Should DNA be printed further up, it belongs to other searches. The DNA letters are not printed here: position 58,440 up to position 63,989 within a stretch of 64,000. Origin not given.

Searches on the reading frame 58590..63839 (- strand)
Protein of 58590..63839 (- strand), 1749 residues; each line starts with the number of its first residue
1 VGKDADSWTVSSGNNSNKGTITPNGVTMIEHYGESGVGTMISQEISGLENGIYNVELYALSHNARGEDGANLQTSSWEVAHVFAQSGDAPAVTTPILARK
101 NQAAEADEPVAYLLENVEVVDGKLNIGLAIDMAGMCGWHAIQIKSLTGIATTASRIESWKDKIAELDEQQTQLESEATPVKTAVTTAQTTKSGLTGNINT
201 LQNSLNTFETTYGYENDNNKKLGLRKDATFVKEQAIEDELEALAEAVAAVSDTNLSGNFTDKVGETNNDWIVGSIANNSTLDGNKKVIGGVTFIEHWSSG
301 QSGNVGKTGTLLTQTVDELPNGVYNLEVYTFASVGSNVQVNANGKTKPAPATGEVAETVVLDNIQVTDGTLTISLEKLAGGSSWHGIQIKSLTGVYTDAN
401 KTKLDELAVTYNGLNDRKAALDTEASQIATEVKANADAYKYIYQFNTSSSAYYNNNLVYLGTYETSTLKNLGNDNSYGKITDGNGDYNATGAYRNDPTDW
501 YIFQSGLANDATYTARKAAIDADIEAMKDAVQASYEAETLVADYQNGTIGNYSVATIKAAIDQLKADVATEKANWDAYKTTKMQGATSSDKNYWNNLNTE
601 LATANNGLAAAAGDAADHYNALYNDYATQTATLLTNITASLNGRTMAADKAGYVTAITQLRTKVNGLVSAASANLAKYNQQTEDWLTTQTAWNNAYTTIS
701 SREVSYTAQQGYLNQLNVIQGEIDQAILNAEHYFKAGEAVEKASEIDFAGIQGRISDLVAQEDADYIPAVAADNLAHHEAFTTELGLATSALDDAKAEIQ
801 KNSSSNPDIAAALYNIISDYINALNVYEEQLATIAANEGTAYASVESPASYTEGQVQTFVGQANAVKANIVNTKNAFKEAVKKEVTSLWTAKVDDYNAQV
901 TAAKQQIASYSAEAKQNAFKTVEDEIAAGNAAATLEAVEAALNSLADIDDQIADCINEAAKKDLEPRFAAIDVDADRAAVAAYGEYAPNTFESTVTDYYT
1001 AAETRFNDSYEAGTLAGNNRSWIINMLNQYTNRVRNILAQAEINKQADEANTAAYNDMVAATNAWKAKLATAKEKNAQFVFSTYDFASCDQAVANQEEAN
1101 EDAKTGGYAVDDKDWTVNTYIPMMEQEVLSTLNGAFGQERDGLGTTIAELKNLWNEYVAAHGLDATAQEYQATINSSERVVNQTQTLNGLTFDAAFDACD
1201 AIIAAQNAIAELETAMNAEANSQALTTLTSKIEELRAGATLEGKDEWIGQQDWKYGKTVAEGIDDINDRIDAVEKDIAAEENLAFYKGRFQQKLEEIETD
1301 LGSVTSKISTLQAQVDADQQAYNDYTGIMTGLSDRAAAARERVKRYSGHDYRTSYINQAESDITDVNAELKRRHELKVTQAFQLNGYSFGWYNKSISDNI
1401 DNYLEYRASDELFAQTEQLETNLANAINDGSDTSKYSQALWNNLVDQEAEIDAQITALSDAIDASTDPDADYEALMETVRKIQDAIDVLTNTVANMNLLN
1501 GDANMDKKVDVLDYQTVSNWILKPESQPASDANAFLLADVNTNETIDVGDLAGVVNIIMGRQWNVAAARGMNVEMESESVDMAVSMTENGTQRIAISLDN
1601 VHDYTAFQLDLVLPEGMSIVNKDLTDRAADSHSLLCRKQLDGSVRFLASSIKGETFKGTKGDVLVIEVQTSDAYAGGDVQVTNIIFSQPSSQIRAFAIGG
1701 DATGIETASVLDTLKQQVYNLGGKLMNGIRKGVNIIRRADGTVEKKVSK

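Call 8: search_protein_families(library=pfam, proteins=[window:58590-63839:-], max_evalue=0.01)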
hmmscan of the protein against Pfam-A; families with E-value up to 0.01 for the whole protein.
window:58590-63839:- (1749 aa): 2 families
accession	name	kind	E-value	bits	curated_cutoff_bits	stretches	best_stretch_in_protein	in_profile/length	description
PF00404.24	Dockerin_1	-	2.6e-05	24.8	22.9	1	1501-1556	2-54/57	Dockerin type I domain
PF25450.1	Rab11-FIP3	-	0.0058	17.4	31.9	0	155-209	55-109/125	Rab11-FIP3-like domain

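Call 21: search_protein_families(library=ncbifam, proteins=[window:58590-63839:-], max_evalue=0.01)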
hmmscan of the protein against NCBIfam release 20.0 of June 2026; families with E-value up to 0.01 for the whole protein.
window:58590-63839:- (1749 aa): 2 families
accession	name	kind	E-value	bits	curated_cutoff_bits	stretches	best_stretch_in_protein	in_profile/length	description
NF045487.1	ASRP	equivalog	1.3e-05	24.1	300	1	1258-1377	335-452/593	archaea-specific SMC-related protein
NF003034.1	PRK03918.1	equivalog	0.0055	14.7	700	1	1206-1372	479-651/878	DNA double-strand break repair ATPase Rad50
